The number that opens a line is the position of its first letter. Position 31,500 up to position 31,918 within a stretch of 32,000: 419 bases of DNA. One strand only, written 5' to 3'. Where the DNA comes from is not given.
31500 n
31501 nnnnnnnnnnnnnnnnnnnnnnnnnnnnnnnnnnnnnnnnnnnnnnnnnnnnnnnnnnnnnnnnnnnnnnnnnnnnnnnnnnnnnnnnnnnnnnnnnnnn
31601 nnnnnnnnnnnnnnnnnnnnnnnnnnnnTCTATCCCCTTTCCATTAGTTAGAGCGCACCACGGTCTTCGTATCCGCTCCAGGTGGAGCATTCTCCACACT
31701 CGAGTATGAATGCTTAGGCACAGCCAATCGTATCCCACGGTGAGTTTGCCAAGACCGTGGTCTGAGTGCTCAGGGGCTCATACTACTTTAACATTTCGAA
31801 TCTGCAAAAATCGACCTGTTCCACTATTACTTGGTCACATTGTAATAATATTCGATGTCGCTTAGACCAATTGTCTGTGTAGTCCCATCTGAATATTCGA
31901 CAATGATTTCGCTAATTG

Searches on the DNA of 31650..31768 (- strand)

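Call 22: build_rna_model(alignment_id=A2)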
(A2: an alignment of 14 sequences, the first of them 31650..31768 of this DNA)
Model R1 built from alignment A2 (14 sequences, 121 columns); structure: RNAalifold consensus.
model positions 119; base pairs 23; branch points 1; effective number of sequences 1.62; information 0.589 bits per position. Calibrated on 0.2 Mb of random sequence (short: E-values are rough).
structure used (alignment columns):
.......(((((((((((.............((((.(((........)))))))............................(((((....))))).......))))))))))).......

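Call 23: search_with_rna_model(model_id=R1, sources=[window, L001, L002, L003, L004, L005, L006, L007, L008, L009, L010, L011, L012, L013, L014], max_evalue=1, make_alignment=true)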
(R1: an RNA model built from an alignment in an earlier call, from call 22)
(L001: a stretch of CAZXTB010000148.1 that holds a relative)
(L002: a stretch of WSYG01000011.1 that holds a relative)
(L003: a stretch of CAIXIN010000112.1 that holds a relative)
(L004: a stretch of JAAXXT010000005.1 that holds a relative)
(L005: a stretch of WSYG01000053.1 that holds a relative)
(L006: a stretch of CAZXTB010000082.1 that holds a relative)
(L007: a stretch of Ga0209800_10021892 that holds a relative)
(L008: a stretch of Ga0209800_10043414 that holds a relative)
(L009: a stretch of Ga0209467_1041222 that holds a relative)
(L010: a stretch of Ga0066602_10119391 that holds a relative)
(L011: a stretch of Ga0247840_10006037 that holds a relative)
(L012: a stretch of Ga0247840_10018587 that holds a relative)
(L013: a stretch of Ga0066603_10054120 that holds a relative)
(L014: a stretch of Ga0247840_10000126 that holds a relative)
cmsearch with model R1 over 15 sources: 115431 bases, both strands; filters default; matches with E-value up to 1: 55.
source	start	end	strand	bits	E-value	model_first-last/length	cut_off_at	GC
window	26314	26432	-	140.2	4.2e-36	1-119/119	no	0.55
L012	6099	6217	-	138.7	1.1e-35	1-119/119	no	0.52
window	30856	30974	-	138.6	1.2e-35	1-119/119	no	0.51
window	28599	28717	-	137.9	1.8e-35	1-119/119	no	0.54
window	24874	24992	-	135.4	9.1e-35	1-119/119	no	0.5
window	28080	28198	-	133.8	2.4e-34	1-119/119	no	0.52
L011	4173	4291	-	133.6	2.8e-34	1-119/119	no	0.54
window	21297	21415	-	132.8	4.6e-34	1-119/119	no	0.53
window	22374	22491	-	130.2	2.3e-33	1-119/119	no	0.53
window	31650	31768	-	129.8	3.1e-33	1-119/119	no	0.55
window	23480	23599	-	128.7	6.3e-33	1-119/119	no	0.52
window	24322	24441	-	127.4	1.4e-32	1-119/119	no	0.5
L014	12944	13062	-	127.2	1.6e-32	1-119/119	no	0.52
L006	745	863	+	127.2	1.6e-32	1-119/119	no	0.52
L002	6589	6707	+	126.9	1.9e-32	1-119/119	no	0.54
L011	7588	7706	-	126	3.4e-32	1-119/119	no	0.49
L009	656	774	-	125.1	5.9e-32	1-119/119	no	0.51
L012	3624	3742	-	123.6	1.5e-31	1-119/119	no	0.54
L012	2659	2777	-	122.4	3.3e-31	1-119/119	no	0.52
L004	1914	2031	-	121.2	6.8e-31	1-119/119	no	0.5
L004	412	530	-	119.4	2.1e-30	1-119/119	no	0.5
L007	157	275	+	116.6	1.3e-29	1-119/119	no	0.51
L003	4271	4389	+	116.4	1.5e-29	1-119/119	no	0.5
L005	7610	7727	-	112.6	1.6e-28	1-119/119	no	0.51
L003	5224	5342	+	108.1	2.8e-27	1-119/119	no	0.45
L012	4847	4965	-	100.2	3.9e-25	1-119/119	no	0.48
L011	9349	9466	-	97.9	1.7e-24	1-119/119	no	0.5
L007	2909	3023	+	88.5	6.7e-22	1-119/119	no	0.5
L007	1022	1135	+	78.5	3.6e-19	1-119/119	no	0.55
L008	262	374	+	75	3.4e-18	1-119/119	no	0.46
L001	56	168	+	71.4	3.2e-17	1-119/119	no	0.44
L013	1651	1712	-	60.7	2.8e-14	58-119/119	5'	0.5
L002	7383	7491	+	59.4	6.1e-14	1-119/119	no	0.47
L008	1952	2088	+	58.3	1.2e-13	1-119/119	no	0.47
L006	1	61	+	58.3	1.2e-13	59-119/119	5'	0.51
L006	1300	1409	+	56.1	5.1e-13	1-119/119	no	0.48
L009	172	279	-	54.9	1.1e-12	1-119/119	no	0.38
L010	995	1115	+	43.9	1.1e-09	1-119/119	no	0.44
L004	1914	2031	+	21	0.0021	1-119/119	no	0.5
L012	6099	6217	+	20.1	0.0038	1-119/119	no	0.52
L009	656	774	+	17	0.027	1-119/119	no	0.51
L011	9792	9855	-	15.6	0.067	1-119/119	no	0.44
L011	7588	7706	+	14.7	0.11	1-119/119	no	0.49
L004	7462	7528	-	12.8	0.38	32-97/119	no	0.46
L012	3624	3742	+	11.7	0.74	1-119/119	no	0.54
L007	157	275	-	11.7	0.77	1-119/119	no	0.51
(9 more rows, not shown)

Alignment A3: 55 matches aligned to the model, 233 columns, each read 5' to 3' on its own strand. Consensus structure (alignment columns), stored with it:
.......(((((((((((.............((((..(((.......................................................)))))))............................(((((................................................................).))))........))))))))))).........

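Call 67: search_with_rna_model(model_id=R1, sources=[L015, L016, L017, L018, L019, L020], max_evalue=1)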
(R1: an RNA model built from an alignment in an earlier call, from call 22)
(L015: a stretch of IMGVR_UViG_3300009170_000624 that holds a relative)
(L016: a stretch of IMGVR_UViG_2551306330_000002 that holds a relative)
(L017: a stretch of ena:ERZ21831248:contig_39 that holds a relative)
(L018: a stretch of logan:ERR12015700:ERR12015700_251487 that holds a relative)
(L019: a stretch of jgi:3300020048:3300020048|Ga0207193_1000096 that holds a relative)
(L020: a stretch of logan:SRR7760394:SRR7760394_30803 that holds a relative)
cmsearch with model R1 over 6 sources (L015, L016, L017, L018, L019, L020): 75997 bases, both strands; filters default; matches with E-value up to 1: 0.
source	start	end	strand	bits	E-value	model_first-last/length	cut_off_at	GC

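Call 70: search_with_rna_model(model_id=R1, sources=[L021], max_evalue=10)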
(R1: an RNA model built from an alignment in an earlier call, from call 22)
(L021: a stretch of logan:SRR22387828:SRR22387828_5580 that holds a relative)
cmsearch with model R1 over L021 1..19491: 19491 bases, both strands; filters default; matches with E-value up to 10: 0.
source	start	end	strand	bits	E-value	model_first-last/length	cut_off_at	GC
